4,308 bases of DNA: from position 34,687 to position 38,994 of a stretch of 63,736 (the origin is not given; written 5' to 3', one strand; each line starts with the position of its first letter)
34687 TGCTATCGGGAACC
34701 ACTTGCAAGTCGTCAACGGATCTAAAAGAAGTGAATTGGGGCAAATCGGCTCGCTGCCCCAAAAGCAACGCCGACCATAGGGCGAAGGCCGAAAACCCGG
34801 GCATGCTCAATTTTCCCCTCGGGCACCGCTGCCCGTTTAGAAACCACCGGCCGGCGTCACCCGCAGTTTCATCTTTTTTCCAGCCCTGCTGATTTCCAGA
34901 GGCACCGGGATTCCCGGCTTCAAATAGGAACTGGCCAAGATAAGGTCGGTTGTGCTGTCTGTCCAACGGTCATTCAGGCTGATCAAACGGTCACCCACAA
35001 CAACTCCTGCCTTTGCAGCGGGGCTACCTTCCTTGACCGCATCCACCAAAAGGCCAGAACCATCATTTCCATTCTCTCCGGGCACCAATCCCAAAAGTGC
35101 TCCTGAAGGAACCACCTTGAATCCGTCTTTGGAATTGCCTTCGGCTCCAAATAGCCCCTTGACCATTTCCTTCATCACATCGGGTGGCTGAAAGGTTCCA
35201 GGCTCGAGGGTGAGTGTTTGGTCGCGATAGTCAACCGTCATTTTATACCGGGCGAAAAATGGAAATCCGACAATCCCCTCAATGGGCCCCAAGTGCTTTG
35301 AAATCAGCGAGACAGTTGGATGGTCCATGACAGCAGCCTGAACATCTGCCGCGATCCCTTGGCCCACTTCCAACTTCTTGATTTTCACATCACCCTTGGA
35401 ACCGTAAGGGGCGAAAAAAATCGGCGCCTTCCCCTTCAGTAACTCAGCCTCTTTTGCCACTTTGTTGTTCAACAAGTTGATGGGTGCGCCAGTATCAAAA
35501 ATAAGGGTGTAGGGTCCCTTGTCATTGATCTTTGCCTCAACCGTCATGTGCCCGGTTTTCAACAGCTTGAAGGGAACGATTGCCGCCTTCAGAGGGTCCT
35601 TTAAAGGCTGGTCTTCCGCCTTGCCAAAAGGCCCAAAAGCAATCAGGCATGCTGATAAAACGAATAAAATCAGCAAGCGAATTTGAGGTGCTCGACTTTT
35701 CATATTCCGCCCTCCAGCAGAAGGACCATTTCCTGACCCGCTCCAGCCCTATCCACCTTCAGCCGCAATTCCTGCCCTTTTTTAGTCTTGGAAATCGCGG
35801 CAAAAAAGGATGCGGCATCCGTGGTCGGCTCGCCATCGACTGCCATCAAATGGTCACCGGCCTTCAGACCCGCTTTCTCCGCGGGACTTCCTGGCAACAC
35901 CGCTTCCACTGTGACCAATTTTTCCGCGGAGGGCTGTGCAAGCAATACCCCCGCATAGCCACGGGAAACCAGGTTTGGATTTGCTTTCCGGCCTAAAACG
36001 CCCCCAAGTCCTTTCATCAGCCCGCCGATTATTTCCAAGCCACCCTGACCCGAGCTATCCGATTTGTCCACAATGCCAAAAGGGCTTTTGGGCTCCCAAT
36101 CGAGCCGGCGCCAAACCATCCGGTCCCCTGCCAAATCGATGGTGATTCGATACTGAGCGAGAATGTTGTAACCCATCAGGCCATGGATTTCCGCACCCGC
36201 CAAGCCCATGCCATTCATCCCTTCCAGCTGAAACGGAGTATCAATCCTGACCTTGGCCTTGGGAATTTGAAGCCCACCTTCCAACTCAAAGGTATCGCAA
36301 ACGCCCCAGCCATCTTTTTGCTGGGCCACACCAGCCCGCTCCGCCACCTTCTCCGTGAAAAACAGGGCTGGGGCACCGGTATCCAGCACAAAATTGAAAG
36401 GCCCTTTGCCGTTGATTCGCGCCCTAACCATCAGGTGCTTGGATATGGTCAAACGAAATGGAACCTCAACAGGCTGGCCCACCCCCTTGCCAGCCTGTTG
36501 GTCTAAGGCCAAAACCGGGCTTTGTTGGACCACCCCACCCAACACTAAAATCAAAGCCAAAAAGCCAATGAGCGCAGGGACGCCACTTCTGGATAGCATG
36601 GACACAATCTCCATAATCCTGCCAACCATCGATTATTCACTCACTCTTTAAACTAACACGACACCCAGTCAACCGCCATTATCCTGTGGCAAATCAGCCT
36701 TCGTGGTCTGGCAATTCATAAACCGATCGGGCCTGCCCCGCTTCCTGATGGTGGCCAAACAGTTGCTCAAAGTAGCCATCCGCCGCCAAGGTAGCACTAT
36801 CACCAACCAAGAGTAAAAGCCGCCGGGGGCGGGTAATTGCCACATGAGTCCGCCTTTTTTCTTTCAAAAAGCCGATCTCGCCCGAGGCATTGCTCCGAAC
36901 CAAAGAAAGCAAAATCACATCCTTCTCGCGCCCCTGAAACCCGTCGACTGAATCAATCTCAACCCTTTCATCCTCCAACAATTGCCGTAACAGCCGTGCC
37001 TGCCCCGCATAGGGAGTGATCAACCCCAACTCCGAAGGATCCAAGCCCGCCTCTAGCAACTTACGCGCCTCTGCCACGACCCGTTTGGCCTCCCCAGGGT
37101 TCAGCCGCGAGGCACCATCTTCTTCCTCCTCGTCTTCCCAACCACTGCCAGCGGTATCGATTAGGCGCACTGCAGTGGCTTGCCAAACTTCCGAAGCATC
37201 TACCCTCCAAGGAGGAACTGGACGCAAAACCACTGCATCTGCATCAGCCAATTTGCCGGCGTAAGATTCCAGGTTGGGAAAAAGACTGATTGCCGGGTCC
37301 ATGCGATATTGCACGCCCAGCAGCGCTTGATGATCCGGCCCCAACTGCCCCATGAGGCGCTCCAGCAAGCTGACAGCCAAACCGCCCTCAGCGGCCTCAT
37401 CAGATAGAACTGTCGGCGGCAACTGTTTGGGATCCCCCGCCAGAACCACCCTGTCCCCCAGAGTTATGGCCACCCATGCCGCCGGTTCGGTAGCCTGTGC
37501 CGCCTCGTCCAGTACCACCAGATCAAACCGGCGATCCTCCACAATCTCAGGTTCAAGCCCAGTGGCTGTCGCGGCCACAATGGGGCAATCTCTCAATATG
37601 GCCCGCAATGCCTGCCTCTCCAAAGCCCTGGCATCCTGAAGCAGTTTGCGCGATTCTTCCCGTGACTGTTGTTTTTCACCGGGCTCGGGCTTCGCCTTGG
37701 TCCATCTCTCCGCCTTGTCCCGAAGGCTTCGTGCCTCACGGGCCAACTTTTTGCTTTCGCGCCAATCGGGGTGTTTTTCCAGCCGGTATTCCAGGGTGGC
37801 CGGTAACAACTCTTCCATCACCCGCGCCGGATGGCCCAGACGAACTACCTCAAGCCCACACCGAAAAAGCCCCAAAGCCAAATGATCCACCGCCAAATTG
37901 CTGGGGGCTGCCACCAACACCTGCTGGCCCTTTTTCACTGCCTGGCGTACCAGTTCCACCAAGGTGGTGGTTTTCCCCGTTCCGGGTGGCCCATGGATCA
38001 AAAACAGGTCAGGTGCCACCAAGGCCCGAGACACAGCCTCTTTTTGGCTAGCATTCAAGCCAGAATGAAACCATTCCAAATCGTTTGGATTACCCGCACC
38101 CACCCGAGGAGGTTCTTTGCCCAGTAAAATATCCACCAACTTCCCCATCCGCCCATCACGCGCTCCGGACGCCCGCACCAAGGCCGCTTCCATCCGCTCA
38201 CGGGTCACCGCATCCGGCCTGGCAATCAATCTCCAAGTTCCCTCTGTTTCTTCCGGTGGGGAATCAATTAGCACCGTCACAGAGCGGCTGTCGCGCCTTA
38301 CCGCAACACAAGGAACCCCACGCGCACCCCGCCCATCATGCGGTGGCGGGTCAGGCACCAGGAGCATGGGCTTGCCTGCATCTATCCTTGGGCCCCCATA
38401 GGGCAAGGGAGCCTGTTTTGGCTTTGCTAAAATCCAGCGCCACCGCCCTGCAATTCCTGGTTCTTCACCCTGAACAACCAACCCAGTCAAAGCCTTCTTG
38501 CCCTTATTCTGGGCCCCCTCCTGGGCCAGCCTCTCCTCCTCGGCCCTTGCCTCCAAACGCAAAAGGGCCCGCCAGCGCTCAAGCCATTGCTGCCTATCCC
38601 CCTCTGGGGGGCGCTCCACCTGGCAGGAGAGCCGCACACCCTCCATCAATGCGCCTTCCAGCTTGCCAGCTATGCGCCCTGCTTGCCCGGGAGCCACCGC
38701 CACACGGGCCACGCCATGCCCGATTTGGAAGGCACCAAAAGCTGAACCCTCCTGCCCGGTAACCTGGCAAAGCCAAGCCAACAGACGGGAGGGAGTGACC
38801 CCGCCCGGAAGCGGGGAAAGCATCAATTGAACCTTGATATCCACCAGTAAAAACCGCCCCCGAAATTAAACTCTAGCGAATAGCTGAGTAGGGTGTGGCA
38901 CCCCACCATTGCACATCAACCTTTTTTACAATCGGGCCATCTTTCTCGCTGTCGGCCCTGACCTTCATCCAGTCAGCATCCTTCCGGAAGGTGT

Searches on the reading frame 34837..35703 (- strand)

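Call 54: search_protein_families(library=pfam, proteins=[window:34837-35703:-], max_evalue=0.00001)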
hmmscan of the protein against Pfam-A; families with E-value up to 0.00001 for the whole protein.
window:34837-35703:- (288 aa): 3 families
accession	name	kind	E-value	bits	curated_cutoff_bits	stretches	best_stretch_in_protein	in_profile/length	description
PF13180.12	PDZ_2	-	6.1e-10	39.7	27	1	213-282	12-78/80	PDZ domain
PF17820.7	PDZ_6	-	1.8e-08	34.5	27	1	220-254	2-36/54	PDZ domain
PF13650.11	Asp_protease_2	-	1.3e-07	32.6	24.3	1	55-149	1-90/90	Aspartyl protease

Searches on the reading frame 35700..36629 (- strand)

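Call 54: search_protein_families(library=pfam, proteins=[window:35700-36629:-], max_evalue=0.00001)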
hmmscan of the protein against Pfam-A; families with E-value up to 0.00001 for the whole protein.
window:35700-36629:- (309 aa): 5 families
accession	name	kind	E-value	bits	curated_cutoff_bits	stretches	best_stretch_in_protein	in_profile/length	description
PF17820.7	PDZ_6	-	8e-12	45.2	27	1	240-294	1-54/54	PDZ domain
PF13180.12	PDZ_2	-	3.4e-11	43.7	27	1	236-300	11-75/80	PDZ domain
PF00595.29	PDZ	-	2.4e-10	41.1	23.2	1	223-292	9-80/81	PDZ domain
PF13650.11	Asp_protease_2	-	5.7e-08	33.8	24.3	1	68-137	1-65/90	Aspartyl protease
PF13975.11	gag-asp_proteas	-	2.3e-06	28.5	28.2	1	68-106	1-38/92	gag-polyprotein putative aspartyl protease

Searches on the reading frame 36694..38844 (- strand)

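Call 54: search_protein_families(library=pfam, proteins=[window:36694-38844:-], max_evalue=0.00001)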
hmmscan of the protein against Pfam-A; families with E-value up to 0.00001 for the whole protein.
window:36694-38844:- (716 aa): 5 families
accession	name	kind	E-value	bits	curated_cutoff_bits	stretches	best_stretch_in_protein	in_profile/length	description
PF13086.12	AAA_11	-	2.2e-57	195.2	27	1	263-481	2-256/257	AAA domain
PF13087.12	AAA_12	-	1.3e-48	165.6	27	1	490-683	2-194/195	AAA domain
PF13604.12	AAA_30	-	7.8e-16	58.8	27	1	263-343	2-73/191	AAA domain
PF13245.12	AAA_19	-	2e-10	41.4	25.1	1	267-477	1-131/134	AAA domain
PF01443.25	Viral_helicase1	-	3.1e-07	30.9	21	0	282-309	2-28/228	Viral superfamily 1 RNA helicase core domain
